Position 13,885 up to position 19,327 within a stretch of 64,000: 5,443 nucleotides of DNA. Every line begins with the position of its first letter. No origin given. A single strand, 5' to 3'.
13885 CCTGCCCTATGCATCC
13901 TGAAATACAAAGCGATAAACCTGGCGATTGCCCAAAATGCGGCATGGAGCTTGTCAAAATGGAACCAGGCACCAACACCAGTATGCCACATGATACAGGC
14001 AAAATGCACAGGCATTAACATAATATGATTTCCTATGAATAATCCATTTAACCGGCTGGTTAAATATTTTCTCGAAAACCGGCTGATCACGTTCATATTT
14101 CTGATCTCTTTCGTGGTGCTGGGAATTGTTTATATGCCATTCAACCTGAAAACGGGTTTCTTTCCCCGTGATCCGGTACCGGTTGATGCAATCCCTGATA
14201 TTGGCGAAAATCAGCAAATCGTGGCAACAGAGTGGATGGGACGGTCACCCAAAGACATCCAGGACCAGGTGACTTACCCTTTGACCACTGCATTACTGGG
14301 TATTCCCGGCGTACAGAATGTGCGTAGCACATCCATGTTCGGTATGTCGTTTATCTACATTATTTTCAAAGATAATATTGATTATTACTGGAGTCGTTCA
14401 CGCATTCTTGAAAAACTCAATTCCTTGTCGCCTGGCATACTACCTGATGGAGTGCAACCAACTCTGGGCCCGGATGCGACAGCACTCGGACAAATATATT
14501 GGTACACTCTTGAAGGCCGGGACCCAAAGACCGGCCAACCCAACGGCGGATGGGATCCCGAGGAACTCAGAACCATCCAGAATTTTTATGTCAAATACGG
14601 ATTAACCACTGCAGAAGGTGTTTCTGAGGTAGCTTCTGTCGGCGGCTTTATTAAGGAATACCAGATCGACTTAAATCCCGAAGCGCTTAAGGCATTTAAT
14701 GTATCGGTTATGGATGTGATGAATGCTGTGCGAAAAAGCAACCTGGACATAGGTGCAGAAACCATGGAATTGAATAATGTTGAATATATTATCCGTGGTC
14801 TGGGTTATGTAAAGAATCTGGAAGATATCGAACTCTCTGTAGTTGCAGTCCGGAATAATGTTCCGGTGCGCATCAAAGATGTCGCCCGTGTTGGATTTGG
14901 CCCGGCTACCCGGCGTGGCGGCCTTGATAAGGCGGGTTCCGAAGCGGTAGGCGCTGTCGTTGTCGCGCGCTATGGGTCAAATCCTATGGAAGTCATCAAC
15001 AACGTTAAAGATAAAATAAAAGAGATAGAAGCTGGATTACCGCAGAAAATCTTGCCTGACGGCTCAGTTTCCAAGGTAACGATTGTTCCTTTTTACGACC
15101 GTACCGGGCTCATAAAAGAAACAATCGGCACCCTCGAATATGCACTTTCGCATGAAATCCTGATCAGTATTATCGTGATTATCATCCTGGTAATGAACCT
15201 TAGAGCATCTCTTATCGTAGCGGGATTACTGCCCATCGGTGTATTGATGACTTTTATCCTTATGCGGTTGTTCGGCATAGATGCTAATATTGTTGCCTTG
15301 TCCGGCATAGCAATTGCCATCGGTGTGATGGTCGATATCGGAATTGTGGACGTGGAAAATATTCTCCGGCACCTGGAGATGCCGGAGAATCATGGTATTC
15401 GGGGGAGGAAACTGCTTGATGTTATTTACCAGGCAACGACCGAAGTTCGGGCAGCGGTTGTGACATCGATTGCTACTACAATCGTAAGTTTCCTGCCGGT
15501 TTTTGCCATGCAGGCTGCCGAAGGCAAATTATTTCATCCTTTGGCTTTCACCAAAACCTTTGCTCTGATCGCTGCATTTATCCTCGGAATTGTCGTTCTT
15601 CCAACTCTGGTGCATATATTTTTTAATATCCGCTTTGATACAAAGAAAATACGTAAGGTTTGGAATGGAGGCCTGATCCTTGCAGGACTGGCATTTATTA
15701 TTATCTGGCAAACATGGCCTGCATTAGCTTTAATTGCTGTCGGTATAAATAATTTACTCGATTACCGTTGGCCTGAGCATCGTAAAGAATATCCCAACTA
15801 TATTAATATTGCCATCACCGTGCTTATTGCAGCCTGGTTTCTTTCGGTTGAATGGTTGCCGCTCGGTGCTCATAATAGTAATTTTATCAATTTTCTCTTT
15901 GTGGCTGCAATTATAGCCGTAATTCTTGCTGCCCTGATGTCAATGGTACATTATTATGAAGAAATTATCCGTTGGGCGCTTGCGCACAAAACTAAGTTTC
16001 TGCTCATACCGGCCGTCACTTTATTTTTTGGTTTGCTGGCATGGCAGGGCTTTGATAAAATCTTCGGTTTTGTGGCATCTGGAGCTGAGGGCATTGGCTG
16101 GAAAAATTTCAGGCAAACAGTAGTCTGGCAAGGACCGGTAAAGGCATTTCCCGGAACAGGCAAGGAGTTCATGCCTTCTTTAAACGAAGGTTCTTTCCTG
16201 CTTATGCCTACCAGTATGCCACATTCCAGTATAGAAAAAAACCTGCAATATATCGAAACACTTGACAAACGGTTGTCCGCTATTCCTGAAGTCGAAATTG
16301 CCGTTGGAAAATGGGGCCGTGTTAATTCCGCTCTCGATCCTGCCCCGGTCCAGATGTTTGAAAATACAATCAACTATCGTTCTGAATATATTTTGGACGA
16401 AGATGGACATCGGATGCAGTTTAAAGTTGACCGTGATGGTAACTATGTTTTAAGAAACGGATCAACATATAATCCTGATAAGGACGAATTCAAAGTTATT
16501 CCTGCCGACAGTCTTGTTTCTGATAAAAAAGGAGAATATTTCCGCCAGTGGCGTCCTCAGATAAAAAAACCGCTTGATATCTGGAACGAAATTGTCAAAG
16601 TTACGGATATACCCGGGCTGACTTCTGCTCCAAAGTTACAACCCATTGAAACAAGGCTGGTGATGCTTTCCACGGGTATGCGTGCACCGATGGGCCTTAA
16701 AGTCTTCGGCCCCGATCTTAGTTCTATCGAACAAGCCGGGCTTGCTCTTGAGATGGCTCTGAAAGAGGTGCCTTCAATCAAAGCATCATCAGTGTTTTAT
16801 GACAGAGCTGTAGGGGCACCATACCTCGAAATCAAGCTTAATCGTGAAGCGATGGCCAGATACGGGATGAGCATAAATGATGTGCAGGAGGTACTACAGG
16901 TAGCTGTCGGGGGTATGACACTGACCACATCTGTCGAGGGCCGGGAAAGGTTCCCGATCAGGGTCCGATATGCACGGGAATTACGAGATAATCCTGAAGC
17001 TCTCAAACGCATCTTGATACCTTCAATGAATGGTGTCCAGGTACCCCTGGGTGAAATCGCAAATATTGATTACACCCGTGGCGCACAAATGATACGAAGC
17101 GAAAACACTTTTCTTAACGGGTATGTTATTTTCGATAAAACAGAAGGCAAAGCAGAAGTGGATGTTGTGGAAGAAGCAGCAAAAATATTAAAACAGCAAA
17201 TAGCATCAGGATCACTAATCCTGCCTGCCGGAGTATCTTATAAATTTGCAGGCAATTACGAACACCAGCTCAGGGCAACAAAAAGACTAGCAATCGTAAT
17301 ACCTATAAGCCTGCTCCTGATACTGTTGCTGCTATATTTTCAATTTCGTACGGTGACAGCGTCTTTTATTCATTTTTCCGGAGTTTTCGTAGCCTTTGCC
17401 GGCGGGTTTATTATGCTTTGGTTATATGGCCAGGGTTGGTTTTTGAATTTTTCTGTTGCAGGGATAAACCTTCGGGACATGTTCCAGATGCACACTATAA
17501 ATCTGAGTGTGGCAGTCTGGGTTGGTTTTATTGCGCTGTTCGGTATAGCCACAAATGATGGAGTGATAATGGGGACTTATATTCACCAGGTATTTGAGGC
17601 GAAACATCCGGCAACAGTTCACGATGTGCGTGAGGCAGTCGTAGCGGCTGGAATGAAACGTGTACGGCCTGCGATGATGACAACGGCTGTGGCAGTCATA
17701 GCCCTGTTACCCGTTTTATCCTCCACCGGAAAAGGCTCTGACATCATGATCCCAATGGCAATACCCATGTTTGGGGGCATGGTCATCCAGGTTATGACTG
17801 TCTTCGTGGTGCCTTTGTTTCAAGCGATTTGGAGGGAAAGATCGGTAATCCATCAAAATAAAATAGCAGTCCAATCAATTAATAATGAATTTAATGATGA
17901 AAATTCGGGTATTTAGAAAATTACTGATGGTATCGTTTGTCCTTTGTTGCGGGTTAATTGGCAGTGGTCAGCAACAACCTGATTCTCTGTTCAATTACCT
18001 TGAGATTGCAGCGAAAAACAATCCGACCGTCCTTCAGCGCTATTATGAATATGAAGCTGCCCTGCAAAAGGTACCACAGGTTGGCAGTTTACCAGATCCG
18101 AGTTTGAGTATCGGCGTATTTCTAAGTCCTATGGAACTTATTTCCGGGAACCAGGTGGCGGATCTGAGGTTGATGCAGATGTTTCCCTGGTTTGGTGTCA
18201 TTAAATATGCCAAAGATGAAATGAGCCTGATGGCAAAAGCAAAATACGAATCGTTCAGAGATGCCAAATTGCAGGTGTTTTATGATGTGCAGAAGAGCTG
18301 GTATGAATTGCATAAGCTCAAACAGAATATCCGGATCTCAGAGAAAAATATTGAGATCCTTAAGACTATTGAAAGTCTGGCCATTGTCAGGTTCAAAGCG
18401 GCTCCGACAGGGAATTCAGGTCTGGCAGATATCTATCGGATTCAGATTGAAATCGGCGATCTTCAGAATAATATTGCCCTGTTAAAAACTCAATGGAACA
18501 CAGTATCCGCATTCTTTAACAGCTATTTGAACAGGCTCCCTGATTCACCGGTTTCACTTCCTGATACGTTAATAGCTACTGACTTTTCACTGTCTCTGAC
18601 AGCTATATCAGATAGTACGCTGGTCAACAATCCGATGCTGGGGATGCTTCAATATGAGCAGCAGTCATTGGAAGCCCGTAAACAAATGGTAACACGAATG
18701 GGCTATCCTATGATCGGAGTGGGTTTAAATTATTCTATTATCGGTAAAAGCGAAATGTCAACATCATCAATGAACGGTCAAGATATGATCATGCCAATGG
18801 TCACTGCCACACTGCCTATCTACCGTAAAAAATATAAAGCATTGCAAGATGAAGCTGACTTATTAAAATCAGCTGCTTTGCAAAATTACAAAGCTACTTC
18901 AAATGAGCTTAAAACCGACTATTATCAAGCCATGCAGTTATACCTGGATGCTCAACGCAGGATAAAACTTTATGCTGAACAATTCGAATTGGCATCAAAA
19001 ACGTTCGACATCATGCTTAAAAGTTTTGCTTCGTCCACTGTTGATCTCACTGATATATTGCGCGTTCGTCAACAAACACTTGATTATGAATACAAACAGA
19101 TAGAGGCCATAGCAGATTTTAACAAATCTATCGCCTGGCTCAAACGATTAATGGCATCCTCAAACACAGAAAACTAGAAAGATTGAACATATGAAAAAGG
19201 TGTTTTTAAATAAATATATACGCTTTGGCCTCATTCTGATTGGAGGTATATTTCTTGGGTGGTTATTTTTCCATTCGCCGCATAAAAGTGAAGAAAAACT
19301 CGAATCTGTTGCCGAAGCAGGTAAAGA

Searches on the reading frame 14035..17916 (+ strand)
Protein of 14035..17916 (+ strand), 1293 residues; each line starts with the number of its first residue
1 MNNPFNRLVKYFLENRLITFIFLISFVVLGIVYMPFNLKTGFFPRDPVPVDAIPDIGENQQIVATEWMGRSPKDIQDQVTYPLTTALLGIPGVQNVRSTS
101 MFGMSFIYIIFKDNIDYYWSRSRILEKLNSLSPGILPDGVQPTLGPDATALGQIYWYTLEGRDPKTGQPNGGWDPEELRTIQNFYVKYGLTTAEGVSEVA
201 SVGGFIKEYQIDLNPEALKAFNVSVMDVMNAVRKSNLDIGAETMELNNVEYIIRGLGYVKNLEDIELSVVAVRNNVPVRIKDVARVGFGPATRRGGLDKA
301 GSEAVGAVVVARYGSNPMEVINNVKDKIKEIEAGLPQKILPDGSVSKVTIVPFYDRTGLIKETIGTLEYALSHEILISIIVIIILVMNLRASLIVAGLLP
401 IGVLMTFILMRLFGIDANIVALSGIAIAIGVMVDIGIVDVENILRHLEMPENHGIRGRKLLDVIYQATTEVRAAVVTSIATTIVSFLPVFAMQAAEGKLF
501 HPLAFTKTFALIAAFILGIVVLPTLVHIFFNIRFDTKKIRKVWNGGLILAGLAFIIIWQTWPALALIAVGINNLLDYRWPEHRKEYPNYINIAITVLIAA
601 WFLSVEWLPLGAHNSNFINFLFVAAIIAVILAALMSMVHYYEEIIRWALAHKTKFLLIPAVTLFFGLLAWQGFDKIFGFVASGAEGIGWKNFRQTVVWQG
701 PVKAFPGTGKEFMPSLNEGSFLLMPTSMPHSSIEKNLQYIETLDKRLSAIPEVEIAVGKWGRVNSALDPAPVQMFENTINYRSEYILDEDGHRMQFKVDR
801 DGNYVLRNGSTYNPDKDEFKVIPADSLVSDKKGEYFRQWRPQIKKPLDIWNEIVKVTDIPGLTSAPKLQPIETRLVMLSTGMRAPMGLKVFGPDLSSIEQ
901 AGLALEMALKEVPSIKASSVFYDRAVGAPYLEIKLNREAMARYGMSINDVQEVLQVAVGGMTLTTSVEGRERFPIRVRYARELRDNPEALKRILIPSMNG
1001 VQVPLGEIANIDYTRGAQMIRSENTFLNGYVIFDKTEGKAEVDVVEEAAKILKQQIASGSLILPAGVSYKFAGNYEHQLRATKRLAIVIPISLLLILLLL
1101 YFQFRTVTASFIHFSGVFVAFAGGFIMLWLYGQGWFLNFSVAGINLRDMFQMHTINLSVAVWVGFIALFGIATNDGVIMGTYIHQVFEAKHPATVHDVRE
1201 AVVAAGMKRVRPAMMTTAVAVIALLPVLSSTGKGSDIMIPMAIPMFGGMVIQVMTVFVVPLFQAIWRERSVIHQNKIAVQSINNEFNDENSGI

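Call 52: search_protein_families(library=pfam, proteins=[window:14035-17916:+], max_evalue=0.0001)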
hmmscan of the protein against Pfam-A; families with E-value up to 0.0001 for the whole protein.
window:14035-17916:+ (1293 aa): 1 family
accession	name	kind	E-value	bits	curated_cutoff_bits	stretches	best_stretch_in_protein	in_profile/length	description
PF00873.25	ACR_tran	-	3.1e-174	581.8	28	3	9-536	2-496/1021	AcrB/AcrD/AcrF family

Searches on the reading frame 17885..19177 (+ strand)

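Call 52: search_protein_families(library=pfam, proteins=[window:17885-19177:+], max_evalue=0.0001)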
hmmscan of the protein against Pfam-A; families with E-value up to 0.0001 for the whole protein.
window:17885-19177:+ (430 aa): 1 family
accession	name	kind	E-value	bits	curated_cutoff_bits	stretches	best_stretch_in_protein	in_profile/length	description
PF02321.23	OEP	-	2e-35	122.8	22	2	244-423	7-186/187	Outer membrane efflux protein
